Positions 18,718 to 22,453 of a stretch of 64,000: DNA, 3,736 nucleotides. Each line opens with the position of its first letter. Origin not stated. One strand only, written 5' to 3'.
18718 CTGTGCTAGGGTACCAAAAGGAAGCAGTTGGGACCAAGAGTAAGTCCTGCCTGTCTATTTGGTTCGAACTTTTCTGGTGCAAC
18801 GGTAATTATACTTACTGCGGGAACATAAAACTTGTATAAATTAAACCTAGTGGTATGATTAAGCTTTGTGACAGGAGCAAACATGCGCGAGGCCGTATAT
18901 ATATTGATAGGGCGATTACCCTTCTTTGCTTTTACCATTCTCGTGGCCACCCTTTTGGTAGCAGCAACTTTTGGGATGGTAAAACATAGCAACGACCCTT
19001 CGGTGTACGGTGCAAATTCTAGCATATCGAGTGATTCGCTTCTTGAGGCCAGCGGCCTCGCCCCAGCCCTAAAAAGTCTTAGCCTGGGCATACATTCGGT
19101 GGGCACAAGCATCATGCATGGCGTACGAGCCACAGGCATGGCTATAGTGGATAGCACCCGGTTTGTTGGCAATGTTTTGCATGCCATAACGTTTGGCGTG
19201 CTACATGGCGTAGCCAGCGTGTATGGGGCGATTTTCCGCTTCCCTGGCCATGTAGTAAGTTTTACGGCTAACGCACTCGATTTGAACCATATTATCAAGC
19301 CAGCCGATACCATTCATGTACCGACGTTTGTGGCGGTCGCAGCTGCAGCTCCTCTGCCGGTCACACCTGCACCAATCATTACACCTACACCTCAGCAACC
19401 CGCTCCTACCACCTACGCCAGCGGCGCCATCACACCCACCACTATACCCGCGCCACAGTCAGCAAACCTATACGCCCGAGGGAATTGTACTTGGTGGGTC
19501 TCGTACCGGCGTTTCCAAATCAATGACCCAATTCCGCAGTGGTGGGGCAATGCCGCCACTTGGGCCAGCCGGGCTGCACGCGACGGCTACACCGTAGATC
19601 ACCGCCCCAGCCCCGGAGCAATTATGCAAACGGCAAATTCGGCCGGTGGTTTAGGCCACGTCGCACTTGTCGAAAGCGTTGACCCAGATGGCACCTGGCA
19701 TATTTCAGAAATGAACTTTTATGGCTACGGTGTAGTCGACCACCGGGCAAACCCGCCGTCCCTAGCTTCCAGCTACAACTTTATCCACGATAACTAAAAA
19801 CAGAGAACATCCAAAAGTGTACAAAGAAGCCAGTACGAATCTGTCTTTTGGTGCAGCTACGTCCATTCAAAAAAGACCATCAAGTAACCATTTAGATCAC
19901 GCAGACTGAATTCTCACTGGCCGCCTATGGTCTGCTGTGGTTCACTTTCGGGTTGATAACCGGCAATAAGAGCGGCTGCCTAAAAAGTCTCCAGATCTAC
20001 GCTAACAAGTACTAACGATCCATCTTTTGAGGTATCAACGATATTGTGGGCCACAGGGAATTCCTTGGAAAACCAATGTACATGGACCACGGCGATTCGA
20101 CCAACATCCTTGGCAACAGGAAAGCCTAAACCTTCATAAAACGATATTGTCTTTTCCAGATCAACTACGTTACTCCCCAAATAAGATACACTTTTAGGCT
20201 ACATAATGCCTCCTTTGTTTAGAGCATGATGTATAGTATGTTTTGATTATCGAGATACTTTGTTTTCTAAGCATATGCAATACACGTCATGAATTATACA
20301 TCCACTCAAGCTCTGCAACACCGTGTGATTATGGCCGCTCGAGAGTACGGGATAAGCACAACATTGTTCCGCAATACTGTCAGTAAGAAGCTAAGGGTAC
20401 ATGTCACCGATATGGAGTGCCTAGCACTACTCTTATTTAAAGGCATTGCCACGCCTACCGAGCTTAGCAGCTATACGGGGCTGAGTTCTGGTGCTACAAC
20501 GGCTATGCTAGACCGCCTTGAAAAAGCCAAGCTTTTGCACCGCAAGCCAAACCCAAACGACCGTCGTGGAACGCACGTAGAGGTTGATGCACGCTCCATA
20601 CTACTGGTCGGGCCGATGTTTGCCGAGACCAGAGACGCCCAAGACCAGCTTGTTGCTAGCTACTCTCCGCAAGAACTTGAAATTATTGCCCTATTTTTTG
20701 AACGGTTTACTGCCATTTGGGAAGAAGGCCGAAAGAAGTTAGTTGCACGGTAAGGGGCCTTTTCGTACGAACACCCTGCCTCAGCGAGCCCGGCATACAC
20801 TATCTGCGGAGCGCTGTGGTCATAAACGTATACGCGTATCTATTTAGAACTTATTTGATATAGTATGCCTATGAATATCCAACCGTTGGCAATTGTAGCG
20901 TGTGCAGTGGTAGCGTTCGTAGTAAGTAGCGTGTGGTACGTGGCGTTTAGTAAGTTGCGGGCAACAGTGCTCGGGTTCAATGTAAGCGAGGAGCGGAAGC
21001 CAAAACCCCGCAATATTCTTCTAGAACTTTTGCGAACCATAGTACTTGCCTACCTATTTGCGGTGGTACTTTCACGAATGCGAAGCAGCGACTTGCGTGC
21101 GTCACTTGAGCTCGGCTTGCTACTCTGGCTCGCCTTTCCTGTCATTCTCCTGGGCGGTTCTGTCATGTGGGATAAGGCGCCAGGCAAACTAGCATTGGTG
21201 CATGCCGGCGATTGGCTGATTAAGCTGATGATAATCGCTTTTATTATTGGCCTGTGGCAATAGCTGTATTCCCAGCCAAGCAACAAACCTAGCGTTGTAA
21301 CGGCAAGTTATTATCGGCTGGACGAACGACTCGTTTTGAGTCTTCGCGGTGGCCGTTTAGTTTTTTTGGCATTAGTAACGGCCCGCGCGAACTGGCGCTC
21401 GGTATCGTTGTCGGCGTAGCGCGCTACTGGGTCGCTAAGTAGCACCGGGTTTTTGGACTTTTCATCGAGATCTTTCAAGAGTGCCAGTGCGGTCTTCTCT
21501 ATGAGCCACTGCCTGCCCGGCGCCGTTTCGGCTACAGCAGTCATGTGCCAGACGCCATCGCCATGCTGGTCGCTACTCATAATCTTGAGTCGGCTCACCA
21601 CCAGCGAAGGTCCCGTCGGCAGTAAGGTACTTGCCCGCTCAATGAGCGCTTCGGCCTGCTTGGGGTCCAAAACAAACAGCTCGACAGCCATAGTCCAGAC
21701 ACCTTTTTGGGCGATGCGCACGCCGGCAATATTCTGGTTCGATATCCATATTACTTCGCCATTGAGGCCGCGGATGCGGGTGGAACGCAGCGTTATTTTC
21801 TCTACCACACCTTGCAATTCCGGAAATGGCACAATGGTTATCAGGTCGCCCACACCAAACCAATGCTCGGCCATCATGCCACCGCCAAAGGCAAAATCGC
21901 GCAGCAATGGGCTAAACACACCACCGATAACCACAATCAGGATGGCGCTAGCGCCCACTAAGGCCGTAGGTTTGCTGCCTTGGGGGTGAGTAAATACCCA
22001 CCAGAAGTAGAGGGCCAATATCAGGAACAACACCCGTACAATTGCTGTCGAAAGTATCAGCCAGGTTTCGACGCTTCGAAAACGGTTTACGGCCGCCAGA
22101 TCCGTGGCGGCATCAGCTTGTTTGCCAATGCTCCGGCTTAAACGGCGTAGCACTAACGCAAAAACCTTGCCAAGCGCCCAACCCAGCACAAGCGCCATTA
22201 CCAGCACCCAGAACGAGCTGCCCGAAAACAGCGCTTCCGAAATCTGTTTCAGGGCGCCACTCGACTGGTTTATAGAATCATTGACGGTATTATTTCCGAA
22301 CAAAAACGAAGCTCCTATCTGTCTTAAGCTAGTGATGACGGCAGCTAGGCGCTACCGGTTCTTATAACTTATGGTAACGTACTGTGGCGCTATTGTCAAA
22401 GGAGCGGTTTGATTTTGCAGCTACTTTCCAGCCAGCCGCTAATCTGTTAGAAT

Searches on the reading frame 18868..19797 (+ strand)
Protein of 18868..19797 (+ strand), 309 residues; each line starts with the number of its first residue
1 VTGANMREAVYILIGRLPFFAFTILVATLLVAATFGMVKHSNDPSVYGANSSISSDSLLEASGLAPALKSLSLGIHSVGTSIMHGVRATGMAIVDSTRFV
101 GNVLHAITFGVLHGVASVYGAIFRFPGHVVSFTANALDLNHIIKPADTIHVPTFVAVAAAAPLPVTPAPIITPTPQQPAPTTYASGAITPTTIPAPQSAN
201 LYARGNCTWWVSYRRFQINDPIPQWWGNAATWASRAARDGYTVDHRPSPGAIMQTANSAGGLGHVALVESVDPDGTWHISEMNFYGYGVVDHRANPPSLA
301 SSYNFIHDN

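Call 38: search_protein_families(library=pfam, proteins=[window:18868-19797:+], max_evalue=0.001)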
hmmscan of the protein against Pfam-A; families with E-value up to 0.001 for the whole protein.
window:18868-19797:+ (309 aa): 1 family
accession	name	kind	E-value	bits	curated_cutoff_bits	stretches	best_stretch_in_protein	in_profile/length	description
PF05257.22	CHAP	-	4.4e-19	69.2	26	1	199-283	3-81/81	CHAP domain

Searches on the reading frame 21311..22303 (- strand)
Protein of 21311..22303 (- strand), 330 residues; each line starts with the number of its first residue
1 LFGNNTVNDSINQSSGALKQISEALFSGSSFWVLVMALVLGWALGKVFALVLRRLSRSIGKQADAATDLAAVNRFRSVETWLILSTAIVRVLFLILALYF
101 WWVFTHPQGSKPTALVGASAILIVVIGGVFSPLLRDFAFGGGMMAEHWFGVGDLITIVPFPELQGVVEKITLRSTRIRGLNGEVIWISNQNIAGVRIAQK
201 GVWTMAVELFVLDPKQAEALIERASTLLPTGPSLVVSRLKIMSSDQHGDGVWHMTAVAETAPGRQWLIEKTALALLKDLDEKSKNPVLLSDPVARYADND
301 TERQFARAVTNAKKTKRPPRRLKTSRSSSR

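Call 38: search_protein_families(library=pfam, proteins=[window:21311-22303:-], max_evalue=0.001)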
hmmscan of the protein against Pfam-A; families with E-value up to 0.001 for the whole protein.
window:21311-22303:- (330 aa): 1 family
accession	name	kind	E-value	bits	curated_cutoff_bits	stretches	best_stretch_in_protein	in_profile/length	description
PF00924.24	MS_channel_2nd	-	1e-08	35.6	20.2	1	135-194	4-60/68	Mechanosensitive ion channel, beta-domain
